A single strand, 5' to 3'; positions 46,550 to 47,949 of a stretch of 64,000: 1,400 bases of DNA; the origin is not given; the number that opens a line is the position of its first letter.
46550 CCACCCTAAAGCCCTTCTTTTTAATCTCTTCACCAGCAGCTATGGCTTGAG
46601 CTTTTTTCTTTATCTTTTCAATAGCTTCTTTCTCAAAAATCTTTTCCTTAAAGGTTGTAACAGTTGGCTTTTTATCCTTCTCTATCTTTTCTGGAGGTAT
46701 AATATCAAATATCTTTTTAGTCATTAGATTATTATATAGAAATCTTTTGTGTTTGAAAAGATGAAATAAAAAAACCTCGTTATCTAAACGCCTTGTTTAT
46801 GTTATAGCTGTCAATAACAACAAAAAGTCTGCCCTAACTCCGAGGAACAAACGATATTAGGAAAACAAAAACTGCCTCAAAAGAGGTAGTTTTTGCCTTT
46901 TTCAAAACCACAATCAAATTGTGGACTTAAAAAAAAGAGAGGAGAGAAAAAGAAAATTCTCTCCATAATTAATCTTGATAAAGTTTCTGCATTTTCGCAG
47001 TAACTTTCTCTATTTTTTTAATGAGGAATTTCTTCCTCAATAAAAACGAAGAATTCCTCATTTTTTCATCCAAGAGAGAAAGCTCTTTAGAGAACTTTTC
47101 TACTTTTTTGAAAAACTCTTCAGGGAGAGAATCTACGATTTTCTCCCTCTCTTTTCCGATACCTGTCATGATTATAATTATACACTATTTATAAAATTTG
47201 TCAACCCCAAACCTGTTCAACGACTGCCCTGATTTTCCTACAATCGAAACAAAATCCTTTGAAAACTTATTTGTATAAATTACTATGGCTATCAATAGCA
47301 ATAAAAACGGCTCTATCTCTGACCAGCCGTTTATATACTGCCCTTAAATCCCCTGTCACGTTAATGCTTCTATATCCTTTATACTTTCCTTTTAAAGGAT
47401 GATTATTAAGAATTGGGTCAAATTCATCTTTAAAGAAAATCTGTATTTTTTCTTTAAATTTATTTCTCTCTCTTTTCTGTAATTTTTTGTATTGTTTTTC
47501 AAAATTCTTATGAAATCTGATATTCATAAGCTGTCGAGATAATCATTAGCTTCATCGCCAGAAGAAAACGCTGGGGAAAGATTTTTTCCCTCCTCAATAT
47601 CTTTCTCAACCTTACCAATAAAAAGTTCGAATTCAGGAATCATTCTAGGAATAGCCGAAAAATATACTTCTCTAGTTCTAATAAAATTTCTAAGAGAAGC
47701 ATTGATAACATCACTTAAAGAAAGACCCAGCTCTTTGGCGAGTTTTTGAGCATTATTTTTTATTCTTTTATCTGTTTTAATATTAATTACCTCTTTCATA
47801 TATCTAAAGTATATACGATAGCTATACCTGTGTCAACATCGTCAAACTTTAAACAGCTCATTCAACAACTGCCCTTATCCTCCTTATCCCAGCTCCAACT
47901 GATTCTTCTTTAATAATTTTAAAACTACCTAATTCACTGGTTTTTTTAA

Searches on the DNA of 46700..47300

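Call 60: search_rna_families(source=window, start=46700, end=47300, threshold=evalue, max_evalue=10)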
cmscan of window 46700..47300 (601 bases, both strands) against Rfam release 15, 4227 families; matches with E-value up to 10: 41.
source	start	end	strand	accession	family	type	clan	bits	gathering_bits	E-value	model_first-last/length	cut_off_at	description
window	46961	47025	+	RF00668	mir-302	Gene; miRNA;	CL00096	30.1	55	0.00082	1-68/68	no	mir-302 microRNA precursor family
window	46865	46990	-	RF04180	BTnc231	Gene; sRNA;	-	29.3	80.4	0.0005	1-154/154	no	Bacteroides sRNA BTnc231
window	46860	46965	+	RF00516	ylbH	Cis-reg; leader;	-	25.9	50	0.002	1-122/122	no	ylbH leader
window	46852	46931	-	RF00238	ctRNA_pND324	Gene; antisense;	-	25.9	45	0.16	1-86/86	no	ctRNA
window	46862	46967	-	RF01859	Phe_leader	Cis-reg; leader;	-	24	55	0.12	1-125/125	no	Phenylalanine leader peptide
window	46974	47118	-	RF04182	GibS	Gene; sRNA;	-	24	115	0.46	1-142/142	no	GibS sRNA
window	46866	46953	+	RF02526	SSRC34_1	Gene; sRNA;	-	24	64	0.5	1-128/128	no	Streptococcus sRNA SSRC34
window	46980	47084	-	RF02693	psm_mec_RNA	Gene; sRNA;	-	24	85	0.61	1-143/143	no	psm_mec locus RNA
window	46886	46965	-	RF02527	SSRC38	Gene; sRNA;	-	23.2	80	0.077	1-166/166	no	Streptococcus sRNA SSRC38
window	46930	47066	+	RF02384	FasX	Gene; sRNA;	-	23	100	0.12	1-205/205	no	FasX small RNA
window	47017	47067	+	RF04343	Plastid-psbA-2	Cis-reg;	CL00153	22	55.8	0.12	1-60/60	no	Plastid-psbA-2 3UTR RNA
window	46860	46962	-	RF00515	PyrR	Cis-reg;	-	21.3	54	1.6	1-115/115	no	PyrR binding site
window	46946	47039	-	RF03162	TD-2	Gene; sRNA;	CL00124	20.8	48.7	1.5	1-98/98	no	TD-2 RNA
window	47042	47117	-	RF02434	SpF39_sRNA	Gene; sRNA;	-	20.4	60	6.3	1-109/109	no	Streptococcus sRNA SpF39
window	47127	47208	+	RF00527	snoMe28S-G3255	Gene; snRNA; snoRNA; CD-box;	CL00066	20.4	44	8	1-84/84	no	Small nucleolar RNA Me28S-Gm3255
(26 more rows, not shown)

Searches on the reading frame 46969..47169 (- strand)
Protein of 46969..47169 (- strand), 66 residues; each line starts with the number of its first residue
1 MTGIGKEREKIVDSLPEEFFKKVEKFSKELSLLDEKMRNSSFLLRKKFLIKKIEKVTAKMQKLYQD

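Call 65: find_homologous_proteins(query=window:46969-47169:-, max_evalue=0.001)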
Query window:46969-47169:- (66 aa): 1 proteins with E <= 0.001 among 3 candidates.
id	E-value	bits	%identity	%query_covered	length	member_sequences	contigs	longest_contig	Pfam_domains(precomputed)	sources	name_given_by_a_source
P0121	5.5e-32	125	100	100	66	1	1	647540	-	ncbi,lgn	ncbi:MAG: hypothetical protein ACKKMW_03140 [Candidatus Nealsonbacteria bacterium]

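Call 66: find_encoding_contigs(protein=P0121, flank=1500, max_places=3)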
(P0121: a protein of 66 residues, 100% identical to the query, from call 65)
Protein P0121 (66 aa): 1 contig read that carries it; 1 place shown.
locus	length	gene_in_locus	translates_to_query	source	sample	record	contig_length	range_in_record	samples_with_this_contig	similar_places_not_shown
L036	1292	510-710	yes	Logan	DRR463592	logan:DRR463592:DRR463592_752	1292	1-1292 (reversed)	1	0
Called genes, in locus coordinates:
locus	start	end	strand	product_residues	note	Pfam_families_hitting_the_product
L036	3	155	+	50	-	?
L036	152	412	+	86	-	PF05016:ParE_toxin (weak), PF15738:YafQ_toxin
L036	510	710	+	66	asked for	-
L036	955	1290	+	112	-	?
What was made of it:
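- On Independent bacterial sRNA gene (generic kind): The organism occurs in run DRR463592 (call 66).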

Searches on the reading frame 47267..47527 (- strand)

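Call 85: search_protein_families(library=pfam, proteins=[window:47267-47527:-])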
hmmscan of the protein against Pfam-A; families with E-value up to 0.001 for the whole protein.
window:47267-47527:- (86 aa): 2 families
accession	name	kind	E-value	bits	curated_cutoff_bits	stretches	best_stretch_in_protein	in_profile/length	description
PF15738.11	YafQ_toxin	-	7.5e-11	42.6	30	1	2-85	2-87/88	Bacterial toxin of type II toxin-antitoxin system, YafQ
PF05016.21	ParE_toxin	-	6.4e-06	27.1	23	1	3-85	1-89/89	ParE toxin of type II toxin-antitoxin system, parDE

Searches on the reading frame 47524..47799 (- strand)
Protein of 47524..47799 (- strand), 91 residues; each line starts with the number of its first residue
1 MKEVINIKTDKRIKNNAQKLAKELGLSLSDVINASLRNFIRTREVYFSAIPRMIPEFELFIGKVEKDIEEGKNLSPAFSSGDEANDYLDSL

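Call 85: search_protein_families(library=pfam, proteins=[window:47524-47799:-])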
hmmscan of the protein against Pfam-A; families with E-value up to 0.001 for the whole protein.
window:47524-47799:- (91 aa): 1 family
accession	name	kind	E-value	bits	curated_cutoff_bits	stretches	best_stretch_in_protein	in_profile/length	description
PF04221.18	RelB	-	7.2e-05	23.1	22.4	1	3-47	2-46/82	RelB antitoxin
